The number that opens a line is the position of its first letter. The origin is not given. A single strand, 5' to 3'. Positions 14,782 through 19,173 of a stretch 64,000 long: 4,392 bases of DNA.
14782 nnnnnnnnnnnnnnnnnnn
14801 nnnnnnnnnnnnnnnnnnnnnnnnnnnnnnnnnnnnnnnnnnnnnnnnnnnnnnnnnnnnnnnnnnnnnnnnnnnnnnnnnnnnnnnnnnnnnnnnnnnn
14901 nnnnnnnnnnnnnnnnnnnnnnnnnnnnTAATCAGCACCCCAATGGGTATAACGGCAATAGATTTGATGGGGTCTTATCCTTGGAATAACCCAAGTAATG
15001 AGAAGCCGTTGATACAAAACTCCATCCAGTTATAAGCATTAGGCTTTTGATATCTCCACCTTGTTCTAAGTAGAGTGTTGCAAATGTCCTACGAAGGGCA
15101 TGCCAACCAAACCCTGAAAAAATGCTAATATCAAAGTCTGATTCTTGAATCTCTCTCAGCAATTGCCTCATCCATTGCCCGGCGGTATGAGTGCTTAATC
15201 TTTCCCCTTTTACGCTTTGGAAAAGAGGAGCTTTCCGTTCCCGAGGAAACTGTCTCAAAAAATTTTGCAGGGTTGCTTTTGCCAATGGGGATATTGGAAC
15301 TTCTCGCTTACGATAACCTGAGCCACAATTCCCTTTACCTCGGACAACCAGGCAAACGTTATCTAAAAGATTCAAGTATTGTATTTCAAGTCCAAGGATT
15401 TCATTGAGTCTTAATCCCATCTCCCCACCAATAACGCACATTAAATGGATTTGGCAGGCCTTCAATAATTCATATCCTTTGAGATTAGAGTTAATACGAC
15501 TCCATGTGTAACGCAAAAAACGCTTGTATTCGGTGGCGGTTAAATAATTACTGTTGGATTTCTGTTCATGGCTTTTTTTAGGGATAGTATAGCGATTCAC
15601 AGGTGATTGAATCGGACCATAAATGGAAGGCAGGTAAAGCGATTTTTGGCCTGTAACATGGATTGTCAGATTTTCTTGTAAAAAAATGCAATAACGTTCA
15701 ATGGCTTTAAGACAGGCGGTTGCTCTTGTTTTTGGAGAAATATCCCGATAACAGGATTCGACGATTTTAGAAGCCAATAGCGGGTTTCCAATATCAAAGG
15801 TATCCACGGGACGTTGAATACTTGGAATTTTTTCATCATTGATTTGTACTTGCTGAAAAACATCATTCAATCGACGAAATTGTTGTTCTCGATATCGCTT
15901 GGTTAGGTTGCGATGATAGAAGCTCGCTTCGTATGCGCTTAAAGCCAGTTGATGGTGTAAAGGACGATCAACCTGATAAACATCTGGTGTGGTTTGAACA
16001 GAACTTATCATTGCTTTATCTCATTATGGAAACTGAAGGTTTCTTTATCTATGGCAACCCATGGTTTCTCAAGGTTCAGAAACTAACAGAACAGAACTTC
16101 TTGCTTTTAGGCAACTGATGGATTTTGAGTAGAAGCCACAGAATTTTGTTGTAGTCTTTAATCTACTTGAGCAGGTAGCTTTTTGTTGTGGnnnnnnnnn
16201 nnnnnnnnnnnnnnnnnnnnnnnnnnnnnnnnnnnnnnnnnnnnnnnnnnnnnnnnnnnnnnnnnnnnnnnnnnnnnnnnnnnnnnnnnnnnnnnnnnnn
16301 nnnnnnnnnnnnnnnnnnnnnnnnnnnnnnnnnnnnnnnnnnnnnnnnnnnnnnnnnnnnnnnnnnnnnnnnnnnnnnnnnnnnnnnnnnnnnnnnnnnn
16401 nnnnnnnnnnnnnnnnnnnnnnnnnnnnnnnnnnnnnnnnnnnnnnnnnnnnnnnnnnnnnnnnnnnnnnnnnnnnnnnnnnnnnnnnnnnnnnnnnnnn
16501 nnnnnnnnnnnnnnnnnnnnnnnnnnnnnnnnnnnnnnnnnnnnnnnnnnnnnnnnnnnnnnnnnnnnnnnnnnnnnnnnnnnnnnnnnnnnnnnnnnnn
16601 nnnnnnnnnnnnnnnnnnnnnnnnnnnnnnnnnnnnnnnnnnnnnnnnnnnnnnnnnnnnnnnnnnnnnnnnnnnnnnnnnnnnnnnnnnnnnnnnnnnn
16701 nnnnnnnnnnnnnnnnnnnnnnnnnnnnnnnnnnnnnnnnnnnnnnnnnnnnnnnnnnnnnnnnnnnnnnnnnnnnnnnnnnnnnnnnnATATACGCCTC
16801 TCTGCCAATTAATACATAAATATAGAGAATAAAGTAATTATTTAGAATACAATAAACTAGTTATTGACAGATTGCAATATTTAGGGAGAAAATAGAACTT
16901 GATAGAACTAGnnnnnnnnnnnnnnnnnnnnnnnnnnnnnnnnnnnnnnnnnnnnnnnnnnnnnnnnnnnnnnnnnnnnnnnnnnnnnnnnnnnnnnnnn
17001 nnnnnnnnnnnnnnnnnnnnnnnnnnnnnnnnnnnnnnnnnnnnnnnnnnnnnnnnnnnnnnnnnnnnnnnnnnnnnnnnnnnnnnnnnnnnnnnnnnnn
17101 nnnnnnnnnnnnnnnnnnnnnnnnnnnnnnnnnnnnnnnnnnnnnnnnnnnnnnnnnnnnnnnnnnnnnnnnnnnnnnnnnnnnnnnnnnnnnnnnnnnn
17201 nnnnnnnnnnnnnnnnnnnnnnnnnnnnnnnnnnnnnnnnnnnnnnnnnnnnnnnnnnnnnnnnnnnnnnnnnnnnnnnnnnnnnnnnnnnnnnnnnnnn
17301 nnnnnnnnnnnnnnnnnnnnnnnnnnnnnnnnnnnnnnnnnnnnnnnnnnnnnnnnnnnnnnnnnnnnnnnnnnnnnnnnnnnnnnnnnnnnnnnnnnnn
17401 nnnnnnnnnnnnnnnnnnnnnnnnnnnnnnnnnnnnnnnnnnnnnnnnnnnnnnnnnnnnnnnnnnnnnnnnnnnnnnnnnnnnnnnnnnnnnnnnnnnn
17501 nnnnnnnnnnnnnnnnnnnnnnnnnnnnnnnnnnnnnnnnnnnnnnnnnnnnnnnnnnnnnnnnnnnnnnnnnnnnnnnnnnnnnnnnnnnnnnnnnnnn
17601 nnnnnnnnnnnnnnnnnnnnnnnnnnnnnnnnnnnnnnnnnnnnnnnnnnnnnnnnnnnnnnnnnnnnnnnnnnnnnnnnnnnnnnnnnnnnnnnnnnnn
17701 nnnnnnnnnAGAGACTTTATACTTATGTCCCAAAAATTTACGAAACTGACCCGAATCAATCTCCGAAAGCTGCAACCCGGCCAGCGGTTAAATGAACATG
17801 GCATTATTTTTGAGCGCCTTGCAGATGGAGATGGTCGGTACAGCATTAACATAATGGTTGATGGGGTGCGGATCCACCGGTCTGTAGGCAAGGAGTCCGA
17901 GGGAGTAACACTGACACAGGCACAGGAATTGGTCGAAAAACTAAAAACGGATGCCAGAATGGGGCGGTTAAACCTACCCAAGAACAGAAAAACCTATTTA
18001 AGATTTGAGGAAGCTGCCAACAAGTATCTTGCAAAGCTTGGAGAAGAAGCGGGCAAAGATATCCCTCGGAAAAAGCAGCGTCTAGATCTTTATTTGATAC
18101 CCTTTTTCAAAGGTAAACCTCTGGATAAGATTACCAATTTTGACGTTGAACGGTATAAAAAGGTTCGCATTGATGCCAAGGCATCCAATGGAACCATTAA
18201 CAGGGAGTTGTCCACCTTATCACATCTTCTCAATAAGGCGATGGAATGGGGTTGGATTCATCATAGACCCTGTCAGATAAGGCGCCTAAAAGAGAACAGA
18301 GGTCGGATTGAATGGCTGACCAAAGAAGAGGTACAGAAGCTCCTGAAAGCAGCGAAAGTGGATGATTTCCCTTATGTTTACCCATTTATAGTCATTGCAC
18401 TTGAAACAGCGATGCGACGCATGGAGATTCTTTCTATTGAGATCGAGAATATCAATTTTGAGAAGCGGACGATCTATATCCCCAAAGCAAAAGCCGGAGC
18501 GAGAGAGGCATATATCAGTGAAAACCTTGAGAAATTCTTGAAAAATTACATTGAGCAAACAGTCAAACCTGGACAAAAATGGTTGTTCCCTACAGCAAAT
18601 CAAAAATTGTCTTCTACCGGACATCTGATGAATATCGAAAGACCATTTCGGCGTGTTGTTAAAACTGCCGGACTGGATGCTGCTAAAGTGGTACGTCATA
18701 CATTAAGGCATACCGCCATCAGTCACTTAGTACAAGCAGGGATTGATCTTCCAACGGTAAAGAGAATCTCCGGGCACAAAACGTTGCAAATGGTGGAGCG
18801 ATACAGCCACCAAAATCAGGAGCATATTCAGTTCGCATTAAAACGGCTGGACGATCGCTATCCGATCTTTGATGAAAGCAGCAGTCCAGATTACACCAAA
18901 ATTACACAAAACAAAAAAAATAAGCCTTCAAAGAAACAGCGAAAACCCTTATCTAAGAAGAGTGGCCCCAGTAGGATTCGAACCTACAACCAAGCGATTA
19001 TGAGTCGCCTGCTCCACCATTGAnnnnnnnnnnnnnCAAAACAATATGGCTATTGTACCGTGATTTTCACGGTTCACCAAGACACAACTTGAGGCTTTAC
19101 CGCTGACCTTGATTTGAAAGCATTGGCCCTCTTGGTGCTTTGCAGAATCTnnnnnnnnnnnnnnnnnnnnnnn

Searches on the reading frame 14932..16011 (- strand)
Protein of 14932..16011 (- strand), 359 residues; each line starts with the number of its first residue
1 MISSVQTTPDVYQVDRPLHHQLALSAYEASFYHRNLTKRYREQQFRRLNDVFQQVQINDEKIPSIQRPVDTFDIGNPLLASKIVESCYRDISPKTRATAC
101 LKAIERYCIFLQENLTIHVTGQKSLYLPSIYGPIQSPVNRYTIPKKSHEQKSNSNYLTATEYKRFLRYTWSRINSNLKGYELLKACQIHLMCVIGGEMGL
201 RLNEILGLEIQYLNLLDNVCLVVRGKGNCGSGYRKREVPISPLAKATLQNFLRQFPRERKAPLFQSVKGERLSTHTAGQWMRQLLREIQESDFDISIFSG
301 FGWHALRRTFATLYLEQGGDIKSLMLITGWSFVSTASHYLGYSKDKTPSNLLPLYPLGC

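Call 58: search_protein_families(library=pfam, proteins=[window:14932-16011:-], max_evalue=0.001)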
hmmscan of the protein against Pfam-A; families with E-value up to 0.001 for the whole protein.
window:14932-16011:- (359 aa): 1 family
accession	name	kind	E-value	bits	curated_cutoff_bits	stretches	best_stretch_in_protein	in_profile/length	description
PF00589.27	Phage_integrase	-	6e-16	59.1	27.1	1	189-340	25-166/172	Phage integrase family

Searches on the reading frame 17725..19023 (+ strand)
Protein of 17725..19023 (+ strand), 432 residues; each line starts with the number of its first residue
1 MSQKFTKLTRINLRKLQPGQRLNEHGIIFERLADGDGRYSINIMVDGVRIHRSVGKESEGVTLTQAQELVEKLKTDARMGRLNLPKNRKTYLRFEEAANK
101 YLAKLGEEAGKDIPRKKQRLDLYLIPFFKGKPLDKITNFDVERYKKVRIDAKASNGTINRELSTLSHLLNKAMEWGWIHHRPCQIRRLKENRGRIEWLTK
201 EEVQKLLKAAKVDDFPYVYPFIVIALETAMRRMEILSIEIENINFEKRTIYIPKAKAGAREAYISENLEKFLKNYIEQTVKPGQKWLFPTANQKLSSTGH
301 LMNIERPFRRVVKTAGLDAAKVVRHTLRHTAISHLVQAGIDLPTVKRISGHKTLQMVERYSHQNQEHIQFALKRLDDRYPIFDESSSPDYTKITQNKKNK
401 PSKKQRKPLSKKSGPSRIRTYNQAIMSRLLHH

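Call 58: search_protein_families(library=pfam, proteins=[window:17725-19023:+], max_evalue=0.001)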
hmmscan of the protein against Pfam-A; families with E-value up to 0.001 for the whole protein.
window:17725-19023:+ (432 aa): 1 family
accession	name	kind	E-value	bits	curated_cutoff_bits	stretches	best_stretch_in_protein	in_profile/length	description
PF00589.27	Phage_integrase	-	1.1e-30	107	27.1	1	197-367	2-172/172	Phage integrase family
